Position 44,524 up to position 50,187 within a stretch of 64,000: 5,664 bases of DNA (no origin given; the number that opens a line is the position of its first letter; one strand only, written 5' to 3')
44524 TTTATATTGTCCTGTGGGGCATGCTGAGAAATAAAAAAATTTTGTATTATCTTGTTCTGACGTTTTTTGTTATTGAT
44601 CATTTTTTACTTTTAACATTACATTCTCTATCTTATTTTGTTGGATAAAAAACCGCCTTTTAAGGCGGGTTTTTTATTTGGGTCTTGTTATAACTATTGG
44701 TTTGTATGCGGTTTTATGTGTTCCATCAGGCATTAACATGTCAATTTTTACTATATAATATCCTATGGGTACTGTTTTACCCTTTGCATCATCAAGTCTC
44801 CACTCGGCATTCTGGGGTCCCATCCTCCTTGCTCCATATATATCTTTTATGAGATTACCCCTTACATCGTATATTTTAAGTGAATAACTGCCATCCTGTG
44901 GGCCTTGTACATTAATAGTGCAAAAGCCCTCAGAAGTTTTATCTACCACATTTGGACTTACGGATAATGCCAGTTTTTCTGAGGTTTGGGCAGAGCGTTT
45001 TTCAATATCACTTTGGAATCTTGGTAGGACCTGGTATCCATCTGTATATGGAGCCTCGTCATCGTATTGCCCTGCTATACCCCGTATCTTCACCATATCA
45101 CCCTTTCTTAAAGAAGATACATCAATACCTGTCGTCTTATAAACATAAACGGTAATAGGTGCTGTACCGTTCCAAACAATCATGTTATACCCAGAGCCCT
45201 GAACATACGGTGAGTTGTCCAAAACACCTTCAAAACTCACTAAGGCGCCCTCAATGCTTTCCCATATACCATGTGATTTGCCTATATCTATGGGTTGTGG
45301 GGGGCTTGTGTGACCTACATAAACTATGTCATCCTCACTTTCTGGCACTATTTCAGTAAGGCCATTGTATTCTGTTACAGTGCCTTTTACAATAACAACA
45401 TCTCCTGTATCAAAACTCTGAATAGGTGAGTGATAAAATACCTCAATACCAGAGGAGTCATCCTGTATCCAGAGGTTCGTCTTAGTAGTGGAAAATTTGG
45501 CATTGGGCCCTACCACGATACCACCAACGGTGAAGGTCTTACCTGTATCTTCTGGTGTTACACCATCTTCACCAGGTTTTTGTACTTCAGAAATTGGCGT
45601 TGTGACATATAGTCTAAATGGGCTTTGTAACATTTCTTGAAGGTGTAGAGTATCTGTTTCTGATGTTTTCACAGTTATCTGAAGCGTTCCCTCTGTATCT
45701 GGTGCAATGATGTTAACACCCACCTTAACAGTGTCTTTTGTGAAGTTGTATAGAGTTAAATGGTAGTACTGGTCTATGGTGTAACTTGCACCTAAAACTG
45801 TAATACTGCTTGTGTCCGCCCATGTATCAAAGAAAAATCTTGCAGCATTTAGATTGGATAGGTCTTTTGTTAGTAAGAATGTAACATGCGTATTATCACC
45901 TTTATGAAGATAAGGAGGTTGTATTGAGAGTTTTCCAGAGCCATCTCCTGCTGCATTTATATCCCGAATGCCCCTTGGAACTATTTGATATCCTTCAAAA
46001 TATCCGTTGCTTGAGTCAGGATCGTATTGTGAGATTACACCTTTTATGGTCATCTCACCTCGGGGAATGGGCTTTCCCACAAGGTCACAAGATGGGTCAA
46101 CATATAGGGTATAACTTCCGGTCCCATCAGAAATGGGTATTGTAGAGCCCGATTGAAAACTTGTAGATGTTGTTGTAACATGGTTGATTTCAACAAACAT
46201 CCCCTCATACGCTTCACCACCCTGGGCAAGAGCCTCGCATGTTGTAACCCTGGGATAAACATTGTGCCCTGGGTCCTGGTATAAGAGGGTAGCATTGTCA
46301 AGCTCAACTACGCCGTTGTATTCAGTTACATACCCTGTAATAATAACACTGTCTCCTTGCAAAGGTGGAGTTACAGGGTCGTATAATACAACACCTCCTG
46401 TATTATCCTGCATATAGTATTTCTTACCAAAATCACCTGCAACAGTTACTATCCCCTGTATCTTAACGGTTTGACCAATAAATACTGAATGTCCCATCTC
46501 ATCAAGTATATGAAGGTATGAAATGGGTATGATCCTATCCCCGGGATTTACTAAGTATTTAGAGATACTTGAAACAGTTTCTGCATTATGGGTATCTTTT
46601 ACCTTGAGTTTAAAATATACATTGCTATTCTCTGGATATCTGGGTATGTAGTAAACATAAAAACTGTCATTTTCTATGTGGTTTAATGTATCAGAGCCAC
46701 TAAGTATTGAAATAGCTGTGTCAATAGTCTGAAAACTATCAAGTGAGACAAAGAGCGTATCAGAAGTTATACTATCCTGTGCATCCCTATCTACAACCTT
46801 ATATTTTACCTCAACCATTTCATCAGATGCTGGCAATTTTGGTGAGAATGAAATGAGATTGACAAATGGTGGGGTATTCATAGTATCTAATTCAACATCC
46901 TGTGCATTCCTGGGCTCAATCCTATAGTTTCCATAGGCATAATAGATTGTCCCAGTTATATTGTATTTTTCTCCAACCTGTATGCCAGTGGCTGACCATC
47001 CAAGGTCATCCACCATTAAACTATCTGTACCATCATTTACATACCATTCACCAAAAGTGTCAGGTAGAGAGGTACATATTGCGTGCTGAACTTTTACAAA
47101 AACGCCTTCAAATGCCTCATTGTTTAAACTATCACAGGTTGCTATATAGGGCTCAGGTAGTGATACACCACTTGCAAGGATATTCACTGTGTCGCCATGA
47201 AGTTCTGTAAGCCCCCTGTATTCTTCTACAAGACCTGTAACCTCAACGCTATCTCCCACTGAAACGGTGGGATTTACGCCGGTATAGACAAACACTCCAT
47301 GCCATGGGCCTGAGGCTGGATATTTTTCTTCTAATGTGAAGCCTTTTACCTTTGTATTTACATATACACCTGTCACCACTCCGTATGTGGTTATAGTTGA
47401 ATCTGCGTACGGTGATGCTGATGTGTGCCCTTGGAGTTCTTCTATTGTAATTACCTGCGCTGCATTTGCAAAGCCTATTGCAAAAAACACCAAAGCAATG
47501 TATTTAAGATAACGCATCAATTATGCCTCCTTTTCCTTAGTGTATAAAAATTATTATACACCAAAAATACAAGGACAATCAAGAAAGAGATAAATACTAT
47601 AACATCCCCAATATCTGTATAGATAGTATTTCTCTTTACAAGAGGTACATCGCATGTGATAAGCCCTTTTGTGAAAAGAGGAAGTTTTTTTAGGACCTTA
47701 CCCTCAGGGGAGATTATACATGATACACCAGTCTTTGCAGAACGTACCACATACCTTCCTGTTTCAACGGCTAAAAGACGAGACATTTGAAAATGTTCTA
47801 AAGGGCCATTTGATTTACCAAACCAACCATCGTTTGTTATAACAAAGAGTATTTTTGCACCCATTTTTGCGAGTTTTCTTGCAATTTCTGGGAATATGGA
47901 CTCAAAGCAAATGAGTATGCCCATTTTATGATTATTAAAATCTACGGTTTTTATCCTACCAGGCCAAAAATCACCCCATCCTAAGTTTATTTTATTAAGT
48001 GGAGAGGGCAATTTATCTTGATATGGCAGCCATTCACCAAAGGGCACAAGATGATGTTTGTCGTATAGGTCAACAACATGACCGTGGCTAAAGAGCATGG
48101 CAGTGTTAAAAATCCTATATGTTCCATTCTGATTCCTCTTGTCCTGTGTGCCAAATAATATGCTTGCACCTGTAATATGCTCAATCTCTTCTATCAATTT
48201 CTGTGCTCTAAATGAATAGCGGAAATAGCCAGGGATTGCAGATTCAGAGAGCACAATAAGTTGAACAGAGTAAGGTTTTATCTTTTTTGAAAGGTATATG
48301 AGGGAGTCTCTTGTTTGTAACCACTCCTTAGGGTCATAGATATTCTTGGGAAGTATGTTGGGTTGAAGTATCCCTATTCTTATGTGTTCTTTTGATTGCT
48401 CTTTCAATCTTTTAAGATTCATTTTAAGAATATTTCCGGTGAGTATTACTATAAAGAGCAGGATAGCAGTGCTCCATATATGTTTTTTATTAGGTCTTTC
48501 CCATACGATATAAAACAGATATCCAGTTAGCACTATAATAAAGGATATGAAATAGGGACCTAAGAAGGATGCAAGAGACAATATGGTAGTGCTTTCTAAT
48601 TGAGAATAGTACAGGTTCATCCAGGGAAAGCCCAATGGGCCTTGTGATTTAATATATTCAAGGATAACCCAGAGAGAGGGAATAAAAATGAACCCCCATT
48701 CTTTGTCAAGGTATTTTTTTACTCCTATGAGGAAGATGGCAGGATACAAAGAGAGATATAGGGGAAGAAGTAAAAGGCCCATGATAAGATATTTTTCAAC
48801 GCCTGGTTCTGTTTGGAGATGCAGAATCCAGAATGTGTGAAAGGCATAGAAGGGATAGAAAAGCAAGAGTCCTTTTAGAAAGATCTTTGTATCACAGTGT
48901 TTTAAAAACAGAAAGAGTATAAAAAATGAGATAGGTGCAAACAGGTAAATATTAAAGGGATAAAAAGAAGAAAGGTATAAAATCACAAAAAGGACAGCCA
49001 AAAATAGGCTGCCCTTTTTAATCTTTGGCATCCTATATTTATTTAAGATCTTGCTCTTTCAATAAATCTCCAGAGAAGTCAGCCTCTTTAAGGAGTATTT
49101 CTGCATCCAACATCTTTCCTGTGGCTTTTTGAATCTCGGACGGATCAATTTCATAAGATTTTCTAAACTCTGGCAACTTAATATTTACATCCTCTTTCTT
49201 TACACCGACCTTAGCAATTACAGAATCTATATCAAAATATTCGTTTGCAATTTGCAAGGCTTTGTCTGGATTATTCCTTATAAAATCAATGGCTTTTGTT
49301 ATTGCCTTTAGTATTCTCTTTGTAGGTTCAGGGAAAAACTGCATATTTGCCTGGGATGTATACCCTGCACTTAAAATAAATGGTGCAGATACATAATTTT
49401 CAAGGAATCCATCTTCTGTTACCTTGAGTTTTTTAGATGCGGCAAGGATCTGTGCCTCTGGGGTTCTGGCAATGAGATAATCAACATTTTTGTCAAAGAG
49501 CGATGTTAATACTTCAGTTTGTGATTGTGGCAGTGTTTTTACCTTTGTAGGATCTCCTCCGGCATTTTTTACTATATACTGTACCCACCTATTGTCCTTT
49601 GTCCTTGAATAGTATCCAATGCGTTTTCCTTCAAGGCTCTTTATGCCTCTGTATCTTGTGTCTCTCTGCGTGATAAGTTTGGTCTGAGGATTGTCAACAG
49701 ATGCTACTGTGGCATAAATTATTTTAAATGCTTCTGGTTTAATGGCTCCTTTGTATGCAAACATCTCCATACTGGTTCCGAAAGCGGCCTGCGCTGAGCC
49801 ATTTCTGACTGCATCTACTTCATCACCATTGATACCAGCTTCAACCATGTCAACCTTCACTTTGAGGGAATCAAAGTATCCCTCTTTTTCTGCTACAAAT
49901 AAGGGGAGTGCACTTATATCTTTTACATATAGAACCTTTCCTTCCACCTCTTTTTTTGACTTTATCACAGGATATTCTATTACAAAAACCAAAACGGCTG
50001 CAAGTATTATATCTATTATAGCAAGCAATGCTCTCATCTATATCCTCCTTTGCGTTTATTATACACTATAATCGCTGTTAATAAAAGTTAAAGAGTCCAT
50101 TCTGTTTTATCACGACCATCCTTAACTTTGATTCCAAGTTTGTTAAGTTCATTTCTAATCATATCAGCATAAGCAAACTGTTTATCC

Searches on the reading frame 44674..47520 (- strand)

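Call 66: search_protein_families(library=pfam, proteins=[window:44674-47520:-], max_evalue=0.00001)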
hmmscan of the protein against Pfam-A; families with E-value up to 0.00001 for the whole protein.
window:44674-47520:- (948 aa): 2 families
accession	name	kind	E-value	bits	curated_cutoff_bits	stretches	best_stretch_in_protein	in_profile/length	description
PF01336.31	tRNA_anti-codon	-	1.6e-10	41.2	27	0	683-728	20-71/75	OB-fold nucleic acid binding domain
PF18942.5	DUF5689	-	2.3e-09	37.9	28.6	1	344-521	18-217/217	Family of unknown function (DUF5689)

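Call 89: search_protein_families(library=pfam, proteins=[window:44674-47520:-], max_evalue=0.01)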
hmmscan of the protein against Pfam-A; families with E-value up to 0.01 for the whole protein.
window:44674-47520:- (948 aa): 2 families
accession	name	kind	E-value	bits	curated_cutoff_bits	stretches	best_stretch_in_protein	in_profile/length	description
PF01336.31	tRNA_anti-codon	-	1.6e-10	41.2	27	0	683-728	20-71/75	OB-fold nucleic acid binding domain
PF18942.5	DUF5689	-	2.3e-09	37.9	28.6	1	344-521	18-217/217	Family of unknown function (DUF5689)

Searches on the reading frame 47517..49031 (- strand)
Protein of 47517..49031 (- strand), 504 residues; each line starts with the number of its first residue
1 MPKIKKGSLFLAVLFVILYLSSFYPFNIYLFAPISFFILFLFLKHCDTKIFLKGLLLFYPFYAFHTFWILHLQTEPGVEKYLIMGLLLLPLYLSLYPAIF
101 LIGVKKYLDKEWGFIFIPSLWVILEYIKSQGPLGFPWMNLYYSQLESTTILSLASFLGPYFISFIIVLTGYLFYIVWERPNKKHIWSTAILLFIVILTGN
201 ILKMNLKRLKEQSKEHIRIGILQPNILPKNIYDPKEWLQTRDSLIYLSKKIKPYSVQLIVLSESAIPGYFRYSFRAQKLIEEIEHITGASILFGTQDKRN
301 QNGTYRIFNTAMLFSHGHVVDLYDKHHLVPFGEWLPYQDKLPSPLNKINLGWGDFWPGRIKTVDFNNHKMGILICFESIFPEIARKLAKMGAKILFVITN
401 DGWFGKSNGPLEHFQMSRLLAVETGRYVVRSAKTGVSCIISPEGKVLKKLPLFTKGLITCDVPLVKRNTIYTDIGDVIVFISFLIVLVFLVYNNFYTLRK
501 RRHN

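Call 67: search_protein_families(library=pfam, proteins=[window:47517-49031:-], max_evalue=0.00001)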
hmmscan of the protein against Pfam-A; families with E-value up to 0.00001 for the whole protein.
window:47517-49031:- (504 aa): 2 families
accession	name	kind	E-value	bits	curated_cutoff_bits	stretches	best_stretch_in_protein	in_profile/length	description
PF00795.27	CN_hydrolase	-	3.4e-36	125.3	23.2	1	219-464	2-248/256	Carbon-nitrogen hydrolase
PF20154.4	LNT_N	-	1.9e-23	83.9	27.1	1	17-171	3-158/159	Apolipoprotein N-acyltransferase N-terminal domain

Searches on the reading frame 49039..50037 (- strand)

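Call 67: search_protein_families(library=pfam, proteins=[window:49039-50037:-], max_evalue=0.00001)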
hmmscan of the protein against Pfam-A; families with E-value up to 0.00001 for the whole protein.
window:49039-50037:- (332 aa): 1 family
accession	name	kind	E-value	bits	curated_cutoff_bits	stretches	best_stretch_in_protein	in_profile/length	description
PF09084.16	NMT1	-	2.1e-24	87.1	20.5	1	44-260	5-216/216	NMT1/THI5 like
